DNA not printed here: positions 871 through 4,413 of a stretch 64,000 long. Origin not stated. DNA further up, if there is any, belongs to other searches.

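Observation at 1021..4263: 1080-aa SF2 helicase with a nuclease-like C-terminus occupying a whole 3.35-kb cassette: candidate single-gene antiphage system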

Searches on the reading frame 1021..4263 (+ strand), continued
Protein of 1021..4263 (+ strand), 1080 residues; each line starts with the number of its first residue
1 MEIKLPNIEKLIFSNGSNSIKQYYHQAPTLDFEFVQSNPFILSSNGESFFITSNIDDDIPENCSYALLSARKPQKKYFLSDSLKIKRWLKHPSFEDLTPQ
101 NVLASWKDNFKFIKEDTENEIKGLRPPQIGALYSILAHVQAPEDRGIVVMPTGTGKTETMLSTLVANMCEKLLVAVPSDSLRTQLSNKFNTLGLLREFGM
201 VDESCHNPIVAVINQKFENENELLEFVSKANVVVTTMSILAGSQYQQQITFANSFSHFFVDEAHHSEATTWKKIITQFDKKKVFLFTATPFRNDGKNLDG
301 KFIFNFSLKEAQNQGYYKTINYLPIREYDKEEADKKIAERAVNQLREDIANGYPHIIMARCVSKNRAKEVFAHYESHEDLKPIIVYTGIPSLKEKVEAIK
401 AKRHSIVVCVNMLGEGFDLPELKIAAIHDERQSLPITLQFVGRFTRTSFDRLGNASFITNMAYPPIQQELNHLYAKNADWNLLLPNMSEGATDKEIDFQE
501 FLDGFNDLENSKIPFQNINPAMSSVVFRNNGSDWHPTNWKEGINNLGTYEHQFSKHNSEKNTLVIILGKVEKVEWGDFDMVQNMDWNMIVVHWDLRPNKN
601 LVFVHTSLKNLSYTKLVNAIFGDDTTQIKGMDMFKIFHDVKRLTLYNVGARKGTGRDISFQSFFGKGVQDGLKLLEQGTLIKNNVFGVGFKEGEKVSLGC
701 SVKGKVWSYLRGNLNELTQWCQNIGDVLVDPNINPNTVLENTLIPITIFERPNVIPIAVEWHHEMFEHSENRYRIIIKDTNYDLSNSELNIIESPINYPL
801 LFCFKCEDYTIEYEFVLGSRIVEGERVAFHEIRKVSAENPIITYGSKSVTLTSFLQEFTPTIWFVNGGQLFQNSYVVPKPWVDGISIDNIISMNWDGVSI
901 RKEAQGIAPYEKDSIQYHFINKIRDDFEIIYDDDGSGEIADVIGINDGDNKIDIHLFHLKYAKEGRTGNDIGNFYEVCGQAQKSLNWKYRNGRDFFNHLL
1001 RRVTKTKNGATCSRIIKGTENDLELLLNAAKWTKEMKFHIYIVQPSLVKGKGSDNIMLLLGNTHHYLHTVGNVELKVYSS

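Call 37: find_encoding_contigs(protein=P0295, flank=10000, max_places=2)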
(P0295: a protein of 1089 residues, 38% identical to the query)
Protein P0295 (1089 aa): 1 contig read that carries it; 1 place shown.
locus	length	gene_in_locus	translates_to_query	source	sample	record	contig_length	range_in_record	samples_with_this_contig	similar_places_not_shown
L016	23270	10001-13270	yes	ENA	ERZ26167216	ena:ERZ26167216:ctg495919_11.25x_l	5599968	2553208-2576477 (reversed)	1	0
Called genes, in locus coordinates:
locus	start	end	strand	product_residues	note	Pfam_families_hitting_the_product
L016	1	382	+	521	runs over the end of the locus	PF00361:Proton_antipo_M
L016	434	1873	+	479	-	PF16980:CitMHS_2, PF03600:CitMHS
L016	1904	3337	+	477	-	PF00361:Proton_antipo_M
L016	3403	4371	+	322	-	PF01408:GFO_IDH_MocA, PF22725:GFO_IDH_MocA_C3, PF02894:GFO_IDH_MocA_C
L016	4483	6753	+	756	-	PF00403:HMA, PF00122:E1-E2_ATPase, PF00702:Hydrolase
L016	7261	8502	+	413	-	PF03235:GmrSD_N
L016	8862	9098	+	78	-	-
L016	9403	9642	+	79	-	PF24838:8xMP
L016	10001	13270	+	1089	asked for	PF00270:DEAD, PF04851:ResIII, PF18766:SWI2_SNF2 (weak), PF00271:Helicase_C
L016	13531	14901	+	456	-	PF01555:N6_N4_Mtase, PF01844:HNH, PF14279:HNH_5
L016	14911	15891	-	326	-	PF01075:Glyco_transf_9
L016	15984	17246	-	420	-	PF03033:Glyco_transf_28, PF06722:EryCIII-like_C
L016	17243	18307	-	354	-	PF01075:Glyco_transf_9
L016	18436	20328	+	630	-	PF20581:DUF6785, PF20580:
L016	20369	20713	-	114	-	PF01740:STAS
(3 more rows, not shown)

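Call 38: find_encoding_contigs(protein=P0059, flank=10000, max_places=2)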
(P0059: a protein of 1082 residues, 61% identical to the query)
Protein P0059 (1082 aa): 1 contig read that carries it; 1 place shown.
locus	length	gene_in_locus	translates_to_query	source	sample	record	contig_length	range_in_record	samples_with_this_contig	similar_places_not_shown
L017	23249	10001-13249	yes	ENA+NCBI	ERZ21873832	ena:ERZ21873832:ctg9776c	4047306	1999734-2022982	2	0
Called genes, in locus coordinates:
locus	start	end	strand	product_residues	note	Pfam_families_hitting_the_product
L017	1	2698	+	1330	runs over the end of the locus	PF08447:PAS_3, PF13426:PAS_9, PF01590:GAF, PF13185:GAF_2, PF13492:GAF_3, PF00512:HisKA, PF02518:HATPase_c, PF00072:Response_reg, +6 more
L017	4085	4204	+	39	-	-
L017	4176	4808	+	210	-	PF08800:BT4734-like_N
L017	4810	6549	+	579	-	PF08707:PriCT_2, PF13148:DUF3987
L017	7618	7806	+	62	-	PF25164:CoiA_N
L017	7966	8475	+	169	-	-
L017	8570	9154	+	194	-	-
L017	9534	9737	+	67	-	-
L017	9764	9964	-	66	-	-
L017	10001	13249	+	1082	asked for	PF00270:DEAD, PF04851:ResIII, PF18766:SWI2_SNF2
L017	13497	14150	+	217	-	-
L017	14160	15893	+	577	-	PF01966:HD, PF13487:HD_5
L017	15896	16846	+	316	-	PF04055:Radical_SAM, PF13353:Fer4_12 (faint)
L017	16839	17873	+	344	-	-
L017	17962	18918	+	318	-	PF02655:ATP-grasp_3 (faint), PF08443:RimK (faint), PF18299:R2K_2 (faint)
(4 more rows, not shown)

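Call 39: find_encoding_contigs(protein=P0307, flank=10000, max_places=2)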
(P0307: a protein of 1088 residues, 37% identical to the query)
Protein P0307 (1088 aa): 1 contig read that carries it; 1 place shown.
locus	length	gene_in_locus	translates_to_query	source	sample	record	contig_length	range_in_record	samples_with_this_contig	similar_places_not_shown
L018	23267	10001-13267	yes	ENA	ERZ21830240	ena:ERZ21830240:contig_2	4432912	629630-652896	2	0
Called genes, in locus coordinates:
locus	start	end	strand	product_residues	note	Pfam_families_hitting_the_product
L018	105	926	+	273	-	PF02522:Antibiotic_NAT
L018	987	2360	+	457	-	PF01663:Phosphodiest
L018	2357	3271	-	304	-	PF03576:Peptidase_S58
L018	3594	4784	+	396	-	PF01041:DegT_DnrJ_EryC1, PF01212:Beta_elim_lyase (weak)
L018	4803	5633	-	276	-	PF13385:Laminin_G_3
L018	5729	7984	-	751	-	PF03190:Thioredox_DsbH, PF13899:Thioredoxin_7, PF07470:Glyco_hydro_88 (faint), PF07221:GlcNAc_2-epim (faint), PF11412:DsbD_N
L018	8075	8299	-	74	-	-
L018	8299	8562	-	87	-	-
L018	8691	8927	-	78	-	-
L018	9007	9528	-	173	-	-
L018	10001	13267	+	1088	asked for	PF00270:DEAD, PF04851:ResIII, PF18766:SWI2_SNF2 (weak), PF00271:Helicase_C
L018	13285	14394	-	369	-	PF00950:ABC-3, PF01032:FecCD (weak)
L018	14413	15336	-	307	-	PF00950:ABC-3, PF01032:FecCD (weak)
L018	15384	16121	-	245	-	PF00005:ABC_tran, PF02463:SMC_N (faint), PF13304:AAA_21 (faint)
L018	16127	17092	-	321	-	PF01297:ZnuA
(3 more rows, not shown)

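Call 42: predict_structure(alignment_id=A2)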
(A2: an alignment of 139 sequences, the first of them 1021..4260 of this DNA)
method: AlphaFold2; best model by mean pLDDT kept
length: 1080 residues; sequences in the alignment: 139
mean_pLDDT: 86.8   pTM: 0.70
mean pLDDT of the five models: 86.8, 85.4, 83.2, 83.0, 82.3
residues with pLDDT >= 90: 562; 70-90: 422; 50-70: 94; < 50: 2
segments of 3 or more residues with pLDDT < 50: none
pLDDT, mean of each block of 10 residues (from residue 1): 91 93 91 92 94 93 93 91 91 93 94 89 91 93 86 87 94 91 91 90 93 94 94 94 89 93 73 83 85 66 83 75 83 90 95 91 87 94 87 86 90 64 85 66 63 85 63 70 70 67 80 78 93 90 87 91 92 63 83 90 91 92 90 89 81 58 68 73 84 87 89 89 92 83 83 92 83 89 90 84 92 94 88 93 89 94 92 84 87 93 91 96 96 94 93 96 89 92 91 90 87 94 87 84 95 93 92 94
secondary structure, 60 per line:
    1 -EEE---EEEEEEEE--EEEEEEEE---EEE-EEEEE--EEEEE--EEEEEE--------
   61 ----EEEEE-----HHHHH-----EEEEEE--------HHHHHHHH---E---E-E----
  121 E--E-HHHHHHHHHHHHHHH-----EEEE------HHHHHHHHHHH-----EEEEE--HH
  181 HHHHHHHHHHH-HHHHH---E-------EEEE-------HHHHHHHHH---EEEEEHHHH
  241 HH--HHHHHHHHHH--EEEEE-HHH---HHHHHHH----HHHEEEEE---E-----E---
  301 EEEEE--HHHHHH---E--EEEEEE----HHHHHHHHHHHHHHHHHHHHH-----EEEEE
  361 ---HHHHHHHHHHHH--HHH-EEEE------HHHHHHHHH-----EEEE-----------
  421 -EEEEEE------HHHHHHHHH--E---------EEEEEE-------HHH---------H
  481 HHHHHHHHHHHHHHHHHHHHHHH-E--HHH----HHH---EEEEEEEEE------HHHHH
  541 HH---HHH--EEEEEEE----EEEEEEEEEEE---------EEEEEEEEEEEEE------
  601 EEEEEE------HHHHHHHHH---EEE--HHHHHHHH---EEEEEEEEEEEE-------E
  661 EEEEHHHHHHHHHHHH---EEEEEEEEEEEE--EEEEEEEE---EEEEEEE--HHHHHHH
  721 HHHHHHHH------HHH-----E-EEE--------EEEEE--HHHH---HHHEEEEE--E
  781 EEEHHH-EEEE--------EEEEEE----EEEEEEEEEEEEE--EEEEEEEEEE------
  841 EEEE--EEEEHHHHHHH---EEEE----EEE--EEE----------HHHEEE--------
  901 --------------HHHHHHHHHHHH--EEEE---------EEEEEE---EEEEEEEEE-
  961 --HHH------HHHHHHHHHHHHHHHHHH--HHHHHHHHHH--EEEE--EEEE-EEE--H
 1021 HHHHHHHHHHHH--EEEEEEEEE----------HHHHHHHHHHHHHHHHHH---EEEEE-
elements in order (helices of 4 or more, strands of 3 or more residues): E2-4 E8-15 E18-25 E29-31 E33-37 E40-44 E47-52 E65-69 H75-79 E85-90 H99-106 H126-140 E146-149 H156-166 E172-176 H179-191 H193-197 E209-212 H220-228 E232-236 H237-242 H245-254 E257-261 H269-275 E283-287 E301-305 H308-313 E320-325 H330-350 E356-360 H364-375 E382-385 H392-400 E406-409 E422-427 H434-442 E455-460 H480-503 E521-529 H536-542 E551-557 E562-572 E582-594 E601-606 H613-621 E625-627 H630-637 E641-652 E660-664 H665-676 E680-691 E694-701 E705-711 H714-728 E745-747 E756-760 H763-766 E773-777 E780-783 E788-791 E800-805 E810-822 E825-834 E841-844 E847-850 H851-857 E861-864 E869-871 E874-876 E890-892 H915-926 E929-932 E942-947 E951-959 H972-989 H992-1001 E1004-1007 E1010-1013 E1015-1017 H1020-1032 E1035-1043 H1054-1071 E1075-1079

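Call 44: fold_search(model_id=the predicted structure, library=pdb)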
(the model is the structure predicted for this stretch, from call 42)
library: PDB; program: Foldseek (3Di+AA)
matches with E <= 10: 1479; with E <= 0.001: 639
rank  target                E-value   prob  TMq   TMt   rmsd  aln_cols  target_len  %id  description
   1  5tnu_A                9.3e-15  1.00  0.14  0.33  24.1       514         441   16  S. tokodaii XPB II crystal structure at 3.0 Angstrom resolution (released 2017-11-01)
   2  6jde_A                1.5e-13  1.00  0.25  0.45   5.1       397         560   21  crystal structure of a DNA repair protein (released 2019-06-26)
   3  8h5y_B                2.5e-13  1.00  0.25  0.44   5.5       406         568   20  Crystal structure of RadD- ADP complex (released 2023-10-18)
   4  6p4o_E                2.7e-13  1.00  0.19  0.39  18.6       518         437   17  Complex of XPB helicase with Bax1 endonuclease from Sulfurisphaera tokodaii at 3.15 Angstroms resolution (released 2020-06-03)
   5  6p4w_A                6.5e-13  1.00  0.18  0.38  17.5       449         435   18  XPB helicase in a complex with truncated Bax1 from Sulfurisphaera tokodaii at 2.96 Angstrom resolution (released 2020-06-03)
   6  6jde_B                1.2e-12  1.00  0.25  0.44   5.5       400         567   22  crystal structure of a DNA repair protein (released 2019-06-26)
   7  8h5z_B                1.2e-12  1.00  0.25  0.46  16.1       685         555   15  Crystal structure of RadD/ATP analogue complex (released 2023-10-18)
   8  7r7j_B                1.2e-12  1.00  0.26  0.46  16.3       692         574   14  Crystal structure of RadD with ADP (released 2022-04-13)
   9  8h5z_A                1.3e-12  1.00  0.25  0.44  16.3       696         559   14  Crystal structure of RadD/ATP analogue complex (released 2023-10-18)
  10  8h5y_A                1.8e-12  1.00  0.24  0.44   5.3       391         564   21  Crystal structure of RadD- ADP complex (released 2023-10-18)
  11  6p4o_C                1.8e-12  1.00  0.21  0.43  17.1       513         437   16  Complex of XPB helicase with Bax1 endonuclease from Sulfurisphaera tokodaii at 3.15 Angstroms resolution (released 2020-06-03)
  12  6p4o_A                6.5e-12  1.00  0.21  0.44  16.8       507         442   17  Complex of XPB helicase with Bax1 endonuclease from Sulfurisphaera tokodaii at 3.15 Angstroms resolution (released 2020-06-03)
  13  7clg_B                1.1e-11  1.00  0.24  0.31  18.7       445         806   17  Crystal structure of the ATP-dependent restriction endonuclease SauUSI (released 2021-01-20)
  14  8enk_A                1.3e-11  1.00  0.22  0.54   6.6       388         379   16  Crystal structure of UAP56 in complex with Tho1, the yeast homolog of human SARNP (released 2023-08-16)
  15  4brw_A                1.5e-11  1.00  0.15  0.36  17.2       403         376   17  Crystal structure of the yeast Dhh1-Pat1 complex (released 2013-07-24)
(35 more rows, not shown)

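Call 63: search_dna_similar(query=window:1021-4263:+, collection=phages, mode=protein, max_rows=15)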
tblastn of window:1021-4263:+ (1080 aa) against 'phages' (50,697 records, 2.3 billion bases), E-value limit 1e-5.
Records with a match: 357; places in all: 357; records where one place covers at least 80% of the query: 2.
Best place of each record, by identity: <60% 357.
By first word of the organism name: Streptococcus 222; Salmonella 50; Escherichia 14; Betalipothrixvirus 8; Listeria 6; Proteus 5; Klebsiella 5; Bacteriophage 5; Lactobacillus 5; Acinetobacter 3; and 18 more.
By host as written in the record: Streptococcus thermophilus 96; - 38; Salmonella enterica subsp. enterica serovar Enteritidis PT1 14; Salmonella enterica 7; Streptococcus thermophilus ST64713 6; Streptococcus thermophilus ST64715 6; Streptococcus thermophilus ST47795 6; Streptococcus thermophilus ST69763 6; and 114 more.
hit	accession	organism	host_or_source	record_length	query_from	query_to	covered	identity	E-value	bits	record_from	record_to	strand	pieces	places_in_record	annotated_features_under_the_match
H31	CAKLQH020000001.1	Acinetobacter phage MD-2021a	not known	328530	83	1078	92%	30.4%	5e-129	441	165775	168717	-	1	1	uvrB_1: UvrABC system protein B (excinuclease ABC subunit B)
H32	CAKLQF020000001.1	Acinetobacter phage MD-2021a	not known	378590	83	1078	92%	30.4%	5e-129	441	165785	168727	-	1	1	uvrB_1: UvrABC system protein B (excinuclease ABC subunit B)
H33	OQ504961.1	Pseudomonas phage ZRG1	Stutzerimonas stutzeri NCTC10475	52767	124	455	31%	27.2%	8e-10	69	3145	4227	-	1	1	DEAD/DEAH box helicase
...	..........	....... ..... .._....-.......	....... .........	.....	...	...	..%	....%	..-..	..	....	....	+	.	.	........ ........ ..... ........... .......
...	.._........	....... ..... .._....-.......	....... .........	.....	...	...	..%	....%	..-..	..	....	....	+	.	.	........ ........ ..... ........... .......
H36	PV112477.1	Klebsiella phage LPKP33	Klebsiella pneumoniae LKP485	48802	82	448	34%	24.2%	2e-8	65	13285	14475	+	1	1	putative DNA repair helicase RadD | hypothetical protein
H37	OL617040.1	Flyfo podovirus Tbat2_2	Pteropus tonganus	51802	121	464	32%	25.8%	6e-12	76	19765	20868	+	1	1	putative helicase DEXDc superfamily protein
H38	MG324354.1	Corynebacterium phage phi674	Corynebacterium glutamicum ATCC13032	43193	119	446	30%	26.9%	8e-8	63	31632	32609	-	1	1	putative helicase | hypothetical protein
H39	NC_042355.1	Corynebacterium phage phi674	Corynebacterium glutamicum ATCC13032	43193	119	446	30%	26.9%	8e-8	63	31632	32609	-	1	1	DNA helicase | hypothetical protein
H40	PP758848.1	Streptococcus phage phiGBSVK-C_GBSInt4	Streptococcus agalactiae JN_AR_GBS18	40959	84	448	34%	24.1%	4e-8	64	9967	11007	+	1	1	DNA helicase | deoxyuridine 5'-triphosphate nucleotidohydrolase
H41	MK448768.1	Streptococcus phage Javan47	Streptococcus agalactiae GB00640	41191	84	448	34%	24.1%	4e-8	64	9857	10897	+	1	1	DNA helicase | hypothetical protein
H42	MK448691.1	Streptococcus phage Javan17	Streptococcus agalactiae CCUG_17336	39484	84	448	34%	24.1%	9e-8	63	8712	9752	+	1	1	DNA helicase | hypothetical protein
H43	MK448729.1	Streptococcus phage Javan31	Streptococcus agalactiae ERR054992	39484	84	448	34%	24.1%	9e-8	63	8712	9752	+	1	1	DNA helicase | hypothetical protein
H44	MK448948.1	Streptococcus phage Javan46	Streptococcus agalactiae GB00111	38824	84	448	34%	24.1%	9e-8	63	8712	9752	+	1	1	DNA helicase | hypothetical protein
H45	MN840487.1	Proteus phage 2207-N35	Proteus mirabilis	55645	121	464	32%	25.1%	7e-11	73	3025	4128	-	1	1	putative helicase DEXDc superfamily protein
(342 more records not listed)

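Call 65: get_annotated_region(hit=H3, flank=8000)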
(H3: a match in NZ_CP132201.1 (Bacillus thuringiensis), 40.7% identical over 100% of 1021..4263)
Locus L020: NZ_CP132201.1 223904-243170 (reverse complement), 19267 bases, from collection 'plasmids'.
description: Bacillus thuringiensis strain L1 plasmid unnamed1, complete sequence
organism: Bacillus thuringiensis (NCBI taxid 1428)
taxonomy: Bacteria; Bacillota; Bacilli; Bacillales; Bacillaceae; Bacillus; Bacillus thuringiensis
host: -; source: Coprinus comatus,whole organism; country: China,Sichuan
typing (MOB-suite, as given by PLSDB): non-mobilizable; replicon rep_cluster_1912
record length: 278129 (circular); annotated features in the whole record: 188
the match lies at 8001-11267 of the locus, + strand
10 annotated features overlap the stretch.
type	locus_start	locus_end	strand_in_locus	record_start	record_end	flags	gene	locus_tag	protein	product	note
CDS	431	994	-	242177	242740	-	-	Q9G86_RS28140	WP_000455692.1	MerR family transcriptional regulator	GO:0006355 - regulation of DNA-templated transcription [Evidence IEA]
CDS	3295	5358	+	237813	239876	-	-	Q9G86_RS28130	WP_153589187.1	AAA family ATPase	-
CDS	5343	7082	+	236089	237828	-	-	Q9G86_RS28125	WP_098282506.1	ATP-dependent helicase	-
CDS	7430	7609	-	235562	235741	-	-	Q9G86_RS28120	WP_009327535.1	helix-turn-helix domain-containing protein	-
CDS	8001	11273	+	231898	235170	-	-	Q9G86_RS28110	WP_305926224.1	DEAD/DEAH box helicase family protein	-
CDS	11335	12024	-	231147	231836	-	-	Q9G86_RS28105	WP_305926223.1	hypothetical protein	-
CDS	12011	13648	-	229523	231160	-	-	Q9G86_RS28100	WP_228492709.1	site-specific integrase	-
CDS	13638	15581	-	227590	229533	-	-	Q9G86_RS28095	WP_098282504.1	helix-turn-helix domain-containing protein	-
CDS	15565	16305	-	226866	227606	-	-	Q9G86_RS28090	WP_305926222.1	hypothetical protein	-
CDS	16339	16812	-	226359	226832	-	-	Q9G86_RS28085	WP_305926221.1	hypothetical protein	-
